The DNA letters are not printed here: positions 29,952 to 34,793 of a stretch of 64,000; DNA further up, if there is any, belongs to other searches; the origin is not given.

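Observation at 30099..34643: Giant SF1 helicase fused to a Vsr/DUF559-like nuclease fold, with an unusually long insert inside the helicase core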

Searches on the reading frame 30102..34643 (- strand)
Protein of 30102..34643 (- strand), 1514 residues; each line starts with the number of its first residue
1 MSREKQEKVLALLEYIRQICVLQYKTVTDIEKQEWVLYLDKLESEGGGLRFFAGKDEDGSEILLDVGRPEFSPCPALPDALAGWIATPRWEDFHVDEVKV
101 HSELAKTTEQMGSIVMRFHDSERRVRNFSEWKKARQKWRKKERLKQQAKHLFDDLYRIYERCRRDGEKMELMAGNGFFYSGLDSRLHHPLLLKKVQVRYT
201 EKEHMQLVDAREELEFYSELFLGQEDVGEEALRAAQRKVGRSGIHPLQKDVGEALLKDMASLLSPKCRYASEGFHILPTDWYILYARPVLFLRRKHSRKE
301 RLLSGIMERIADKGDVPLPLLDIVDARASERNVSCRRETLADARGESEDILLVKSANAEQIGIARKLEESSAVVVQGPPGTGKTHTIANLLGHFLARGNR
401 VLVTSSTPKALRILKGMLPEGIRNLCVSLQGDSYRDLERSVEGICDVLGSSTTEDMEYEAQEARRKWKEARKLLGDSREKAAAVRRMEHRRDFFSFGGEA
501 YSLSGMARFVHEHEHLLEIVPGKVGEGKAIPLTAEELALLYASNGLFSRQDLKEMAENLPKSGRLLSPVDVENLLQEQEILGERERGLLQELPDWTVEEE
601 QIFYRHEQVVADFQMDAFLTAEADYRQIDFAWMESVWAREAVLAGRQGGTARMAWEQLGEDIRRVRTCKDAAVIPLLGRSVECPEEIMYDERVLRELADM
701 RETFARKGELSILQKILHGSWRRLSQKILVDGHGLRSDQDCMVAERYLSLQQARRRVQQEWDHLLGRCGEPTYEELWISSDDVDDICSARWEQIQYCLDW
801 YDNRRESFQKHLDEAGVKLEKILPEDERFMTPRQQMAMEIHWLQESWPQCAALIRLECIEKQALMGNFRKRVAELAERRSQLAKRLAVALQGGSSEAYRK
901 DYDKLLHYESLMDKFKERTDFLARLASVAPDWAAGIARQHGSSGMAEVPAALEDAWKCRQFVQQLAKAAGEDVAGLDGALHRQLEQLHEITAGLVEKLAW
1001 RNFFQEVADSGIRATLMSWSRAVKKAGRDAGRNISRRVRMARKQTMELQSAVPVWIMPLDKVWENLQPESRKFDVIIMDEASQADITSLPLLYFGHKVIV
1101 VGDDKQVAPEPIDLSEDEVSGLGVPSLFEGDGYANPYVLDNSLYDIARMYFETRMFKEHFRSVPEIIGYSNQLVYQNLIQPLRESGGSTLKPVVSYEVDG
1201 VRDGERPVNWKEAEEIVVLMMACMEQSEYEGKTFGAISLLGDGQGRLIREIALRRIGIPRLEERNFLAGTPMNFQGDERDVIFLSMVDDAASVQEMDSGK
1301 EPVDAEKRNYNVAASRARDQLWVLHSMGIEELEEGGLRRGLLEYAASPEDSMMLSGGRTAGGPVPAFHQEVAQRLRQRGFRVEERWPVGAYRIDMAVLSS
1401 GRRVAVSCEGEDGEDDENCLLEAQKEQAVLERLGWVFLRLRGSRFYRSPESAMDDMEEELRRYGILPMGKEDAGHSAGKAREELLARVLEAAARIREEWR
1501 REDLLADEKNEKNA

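Call 5: search_protein_families(library=pfam, proteins=[window:30102-34643:-], max_evalue=0.1)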
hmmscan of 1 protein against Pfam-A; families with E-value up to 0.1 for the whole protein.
window:30102-34643:- (1514 aa): 18 families
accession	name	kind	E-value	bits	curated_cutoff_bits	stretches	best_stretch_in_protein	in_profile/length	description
PF18741.7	MTES_1575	-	1.4e-20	73.6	38.2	1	1367-1460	1-96/96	REase_MTES_1575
PF13086.12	AAA_11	-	1.4e-14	54.9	27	2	359-411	5-65/257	AAA domain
PF13087.12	AAA_12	-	6.6e-10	39.3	27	1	1151-1324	15-191/195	AAA domain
PF13604.12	AAA_30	-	1.3e-09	38.5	27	1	356-465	2-114/191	AAA domain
PF13245.12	AAA_19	-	1.3e-08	35.5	25.1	1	367-415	8-58/134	AAA domain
PF20720.3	nSTAND3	-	1.5e-05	25.2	27.2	1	364-411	11-58/155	Novel STAND NTPase 3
PF13191.12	AAA_16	-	0.00014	22.8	32.6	1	370-475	24-125/167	AAA ATPase domain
PF00580.27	UvrD-helicase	-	0.00016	21.9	23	1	369-416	12-63/271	UvrD/REP helicase N-terminal domain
PF01443.25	Viral_helicase1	-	0.00059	20.2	21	0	374-400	2-27/228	Viral superfamily 1 RNA helicase core domain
PF04480.18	DUF559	-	0.0046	17.3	20.6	1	1376-1460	29-108/109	Protein of unknown function (DUF559)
PF05127.21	NAT10_TcmA_helicase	-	0.0081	16.5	22.7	0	374-429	1-57/176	RNA cytidine acetyltransferase NAT10/TcmA, helicase domain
PF13401.12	AAA_22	-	0.0083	16.9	27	1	370-421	5-33/130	AAA domain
PF04851.21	ResIII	-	0.01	16.2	22.5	0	368-403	21-58/164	Type III restriction enzyme, res subunit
PF09848.15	SLFN-g3_helicase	-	0.01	15.6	24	0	372-398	3-31/354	Schlafen group 3, DNA/RNA helicase domain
PF01656.29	CbiA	-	0.032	14.6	25.4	0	376-405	5-34/125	CobQ/CobB/MinD/ParA nucleotide binding domain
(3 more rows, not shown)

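Call 6: search_protein_families(library=padloc, proteins=[window:30102-34643:-], max_evalue=0.1)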
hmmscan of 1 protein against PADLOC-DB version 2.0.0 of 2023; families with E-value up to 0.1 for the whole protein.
window:30102-34643:- (1514 aa): 15 families
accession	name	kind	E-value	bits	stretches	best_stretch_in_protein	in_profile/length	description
PDLC05009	PDC-S37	-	1.9e-47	159.8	2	1036-1462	902-1340/1550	-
PDLC03924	MkoC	-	4.9e-32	109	2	1071-1344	669-961/1136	-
PDLC02194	Hhe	-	2.6e-25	85.9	2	1045-1454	1353-1774/1911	-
PDLC03920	MkoA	-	2e-19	67.5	3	367-432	628-698/1112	-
PDLC03921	MkoA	-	5e-12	42.3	2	307-405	980-1079/1607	-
PDLC04140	mad8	-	1.6e-08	32.4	1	366-506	23-116/314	mads_8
PDLC05064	PDC-S68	-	6.4e-05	18.8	1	365-412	695-743/1273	-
PDLC05065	PDC-S68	-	0.00099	14.9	1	348-410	598-660/1221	-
PDLC05079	PDC-S73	-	0.0089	12.8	1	364-400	185-221/752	-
PDLC03802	RTasHel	-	0.01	12.7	0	355-410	5-61/675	DRT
PDLC01734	typeIV_RecD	-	0.011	12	0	364-415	348-399/763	RecD_0_IVD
PDLC02372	Nhi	-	0.017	11.8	0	367-403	198-231/470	-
PDLC02350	AbiO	-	0.019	11.7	0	359-403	182-225/468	AbiO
PDLC05035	PDC-S53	-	0.071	9.1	0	366-413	506-551/900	-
PDLC04476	PDC-M16A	-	0.096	9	1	370-415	25-70/691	-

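Call 8: search_protein_families(library=ncbifam, proteins=[window:30102-34643:-], max_evalue=0.001)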
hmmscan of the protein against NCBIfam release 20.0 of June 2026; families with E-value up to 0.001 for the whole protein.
window:30102-34643:- (1514 aa): 6 families
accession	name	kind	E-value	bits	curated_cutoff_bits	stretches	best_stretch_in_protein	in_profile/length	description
NF058533.1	antiphage_ProA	equivalog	2.7e-51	174.3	1500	1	329-1464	623-1707/1903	anti-phage protein ProA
NF042953.1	Hhe_antiphage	equivalog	7.8e-28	96.5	2000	2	1043-1472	1252-1692/1797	DUF4011 domain-containing anti-phage protein Hhe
NF040671.1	PLuB_AAA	exception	4.4e-17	60.8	999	2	1069-1343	959-1246/1256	PLuB system helicase-like protein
TIGR00376.1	TIGR00376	hypoth_equivalog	2.5e-16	59.2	348.9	2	366-407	170-211/639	IGHMBP2 family helicase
TIGR01447.1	recD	equivalog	9e-09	34.4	310.15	1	265-454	87-250/597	exodeoxyribonuclease V subunit alpha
TIGR01448.2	helicase_RecD2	equivalog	8.2e-05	20.9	500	0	360-412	321-373/713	SF1B family DNA helicase RecD2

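Call 9: find_homologous_proteins(query=window:30102-34643:-, max_evalue=0.00001)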
Query window:30102-34643:- (1514 aa): 5533 proteins with E <= 0.00001 among 8000 candidates; the best 120 are listed.
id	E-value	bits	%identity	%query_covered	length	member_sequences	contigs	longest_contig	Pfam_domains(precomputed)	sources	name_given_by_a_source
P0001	0.0e+0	3268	95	100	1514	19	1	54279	PF13087.13,PF13086.13,PF13604.13,PF13245.13,PF18741.8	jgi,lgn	-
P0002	0.0e+0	2306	68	100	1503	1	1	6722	PF13087.13,PF13086.13,PF13604.13,PF13245.13,PF18741.8,PF20720.4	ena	-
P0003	0.0e+0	2236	67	100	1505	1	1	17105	PF13087.13,PF13086.13,PF13604.13,PF13245.13,PF18741.8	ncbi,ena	-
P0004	0.0e+0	2192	65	99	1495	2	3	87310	PF13087.13,PF13086.13,PF13604.13,PF13245.13,PF18741.8,PF00580.28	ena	-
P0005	0.0e+0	2065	63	99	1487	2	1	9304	PF13087.13,PF13086.13,PF13604.13,PF13245.13,PF18741.8,PF00580.28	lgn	-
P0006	0.0e+0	1564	49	97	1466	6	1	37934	PF13087.13,PF13086.13,PF13604.13,PF13245.13,PF18741.8,PF00580.28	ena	-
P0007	0.0e+0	1331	44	99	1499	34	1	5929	PF13087.13,PF13086.13,PF13604.13,PF13245.13,PF18741.8,PF00580.28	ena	-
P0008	0.0e+0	1317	43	99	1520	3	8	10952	PF13087.13,PF13086.13,PF13604.13,PF13245.13,PF18741.8,PF00580.28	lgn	-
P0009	0.0e+0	1314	43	99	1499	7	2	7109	PF13087.13,PF13086.13,PF13604.13,PF13245.13,PF18741.8,PF00580.28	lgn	-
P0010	0.0e+0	1314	43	99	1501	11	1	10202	PF13087.13,PF13086.13,PF13604.13,PF13245.13,PF18741.8,PF00580.28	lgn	-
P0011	0.0e+0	1311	43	99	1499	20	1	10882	PF13087.13,PF13086.13,PF13604.13,PF13245.13,PF18741.8,PF00580.28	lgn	-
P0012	0.0e+0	1296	43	99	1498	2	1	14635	PF13087.13,PF13086.13,PF13604.13,PF13245.13,PF18741.8,PF00580.28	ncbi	-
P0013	0.0e+0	1291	43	99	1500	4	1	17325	PF13087.13,PF13086.13,PF13604.13,PF13245.13,PF18741.8,PF00580.28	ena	-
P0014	0.0e+0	1289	43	99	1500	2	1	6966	PF13087.13,PF13086.13,PF13604.13,PF13245.13,PF18741.8,PF00580.28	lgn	-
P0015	0.0e+0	1275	43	99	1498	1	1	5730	PF13087.13,PF13086.13,PF13604.13,PF13245.13,PF18741.8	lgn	-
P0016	0.0e+0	1274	43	99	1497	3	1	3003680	PF13087.13,PF13086.13,PF01443.25,PF13604.13,PF13245.13,PF18741.8,PF00580.28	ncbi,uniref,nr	ncbi:hypothetical protein SELR_03180 [Selenomonas ruminantium subsp. lactilytica TAM6421]|uniref:AAA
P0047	0.0e+0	1045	37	99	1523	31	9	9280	PF04480.19,PF13087.13,PF13086.13,PF01443.25,PF13604.13,PF13245.13,PF18741.8,PF09848.16,PF00580.28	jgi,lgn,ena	jgi:helicase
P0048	0.0e+0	1016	36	99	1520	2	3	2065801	PF04480.19,PF13087.13,PF13086.13,PF13604.13,PF13245.13,PF18741.8,PF00580.28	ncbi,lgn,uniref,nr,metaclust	ncbi:AAA domain-containing protein [Selenomonas sp. F0473]|uniref:AAA domain-containing protein n=1 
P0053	5.3e-263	894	35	99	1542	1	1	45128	PF04480.19,PF13087.13,PF13086.13,PF13604.13,PF13245.13,PF18741.8,PF09848.16,PF04851.22,PF20720.4,PF00580.28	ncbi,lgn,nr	ncbi:MAG: AAA family ATPase [Firmicutes bacterium]|nr:AAA family ATPase [Bacillota bacterium]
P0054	3.5e-262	892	35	99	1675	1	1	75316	PF04480.19,PF13087.13,PF13086.13,PF01443.25,PF13604.13,PF13245.13,PF18741.8,PF20720.4,PF00580.28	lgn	-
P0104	3.5e-248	845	34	99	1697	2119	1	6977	PF04480.19,PF13087.13,PF13086.13,PF13604.13,PF13245.13,PF18741.8,PF04851.22,PF20720.4,PF00580.28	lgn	-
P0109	8.6e-248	844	32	99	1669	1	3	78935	PF04480.19,PF13087.13,PF13086.13,PF01443.25,PF13604.13,PF13245.13,PF18741.8,PF20720.4,PF00580.28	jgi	jgi:very-short-patch-repair endonuclease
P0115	1.4e-246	840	33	99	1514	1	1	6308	PF04480.19,PF13087.13,PF13086.13,PF13604.13,PF13245.13,PF18741.8,PF04851.22,PF20720.4,PF00580.28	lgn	-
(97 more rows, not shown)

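Call 18: find_encoding_contigs(protein=P0016, flank=10000, max_places=3)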
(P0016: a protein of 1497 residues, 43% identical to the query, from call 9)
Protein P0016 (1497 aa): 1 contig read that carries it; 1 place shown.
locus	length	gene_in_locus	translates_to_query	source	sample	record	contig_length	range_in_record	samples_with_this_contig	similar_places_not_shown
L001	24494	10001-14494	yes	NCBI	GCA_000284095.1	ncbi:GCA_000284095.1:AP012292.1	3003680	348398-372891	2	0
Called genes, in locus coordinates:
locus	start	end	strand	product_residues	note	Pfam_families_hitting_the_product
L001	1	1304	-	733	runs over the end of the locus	PF09371:Tex_N, PF22706:Tex_central_region, PF16921:Tex_YqgF, PF14639:YqgF (weak), PF12836:HHH_3, PF17674:HHH_9, PF00575:S1, PF23459:S1_RRP5, +1 more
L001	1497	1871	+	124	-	-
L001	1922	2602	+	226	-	-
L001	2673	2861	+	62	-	-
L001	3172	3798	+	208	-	PF13739:PdaC (faint)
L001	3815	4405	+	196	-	PF19092:DUF5780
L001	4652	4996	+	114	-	-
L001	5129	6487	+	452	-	PF00512:HisKA, PF02518:HATPase_c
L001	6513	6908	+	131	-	PF00072:Response_reg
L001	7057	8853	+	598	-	PF08269:dCache_2, PF17200:sCache_2, PF00015:MCPsignal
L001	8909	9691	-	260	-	PF03446:NAD_binding_2 (weak), PF03807:F420_oxidored, PF14748:P5CR_dimer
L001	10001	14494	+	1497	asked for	PF00580:UvrD-helicase (faint), PF01443:Viral_helicase1 (faint), PF13086:AAA_11, PF13245:AAA_19 (weak), PF13604:AAA_30, PF13086:AAA_11 (weak), PF13087:AAA_12, PF18741:MTES_1575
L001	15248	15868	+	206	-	PF01471:PG_binding_1, PF06725:3D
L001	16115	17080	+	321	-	PF13379:NMT1_2 (weak), PF04069:OpuAC (weak), PF16868:NMT1_3, PF12974:Phosphonate-bd, PF09084:NMT1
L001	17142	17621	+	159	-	PF08905:DUF1850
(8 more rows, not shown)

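Call 19: find_encoding_contigs(protein=P0004, flank=10000, max_places=3)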
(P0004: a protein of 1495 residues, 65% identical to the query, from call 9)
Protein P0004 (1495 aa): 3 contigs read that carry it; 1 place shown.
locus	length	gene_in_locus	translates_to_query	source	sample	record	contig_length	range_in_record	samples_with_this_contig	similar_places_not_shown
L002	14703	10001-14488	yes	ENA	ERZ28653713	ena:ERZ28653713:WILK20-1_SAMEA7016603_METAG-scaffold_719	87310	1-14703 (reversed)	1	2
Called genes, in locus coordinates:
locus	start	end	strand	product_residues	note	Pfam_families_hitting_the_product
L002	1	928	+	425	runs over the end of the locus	PF04468:PSP1, PF28472:PSP1_3rd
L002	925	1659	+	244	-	PF06325:PrmA (weak), PF05175:MTS, PF02475:TRM5-TYW2_MTfase, PF13847:Methyltransf_31, PF08241:Methyltransf_11 (weak), PF13649:Methyltransf_25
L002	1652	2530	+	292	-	PF00590:TP_methylase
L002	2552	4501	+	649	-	PF00133:tRNA-synt_1, PF01406:tRNA-synt_1e (weak), PF09334:tRNA-synt_1g, PF00133:tRNA-synt_1, PF08264:Anticodon_1, PF19303:Anticodon_3, PF01588:tRNA_bind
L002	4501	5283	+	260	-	PF01026:TatD_DNase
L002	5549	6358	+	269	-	PF03990:DUF348 (weak), PF06725:3D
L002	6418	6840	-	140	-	-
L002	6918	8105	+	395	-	PF27117:FliB_C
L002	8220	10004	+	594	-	PF01435:Peptidase_M48, PF07719:TPR_2 (faint), PF13424:TPR_12 (faint), PF00515:TPR_1 (faint), PF13181:TPR_8 (faint)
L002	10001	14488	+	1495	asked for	PF00580:UvrD-helicase (faint), PF13086:AAA_11 (weak), PF13245:AAA_19 (weak), PF13604:AAA_30 (weak), PF13086:AAA_11 (weak), PF13087:AAA_12, PF18741:MTES_1575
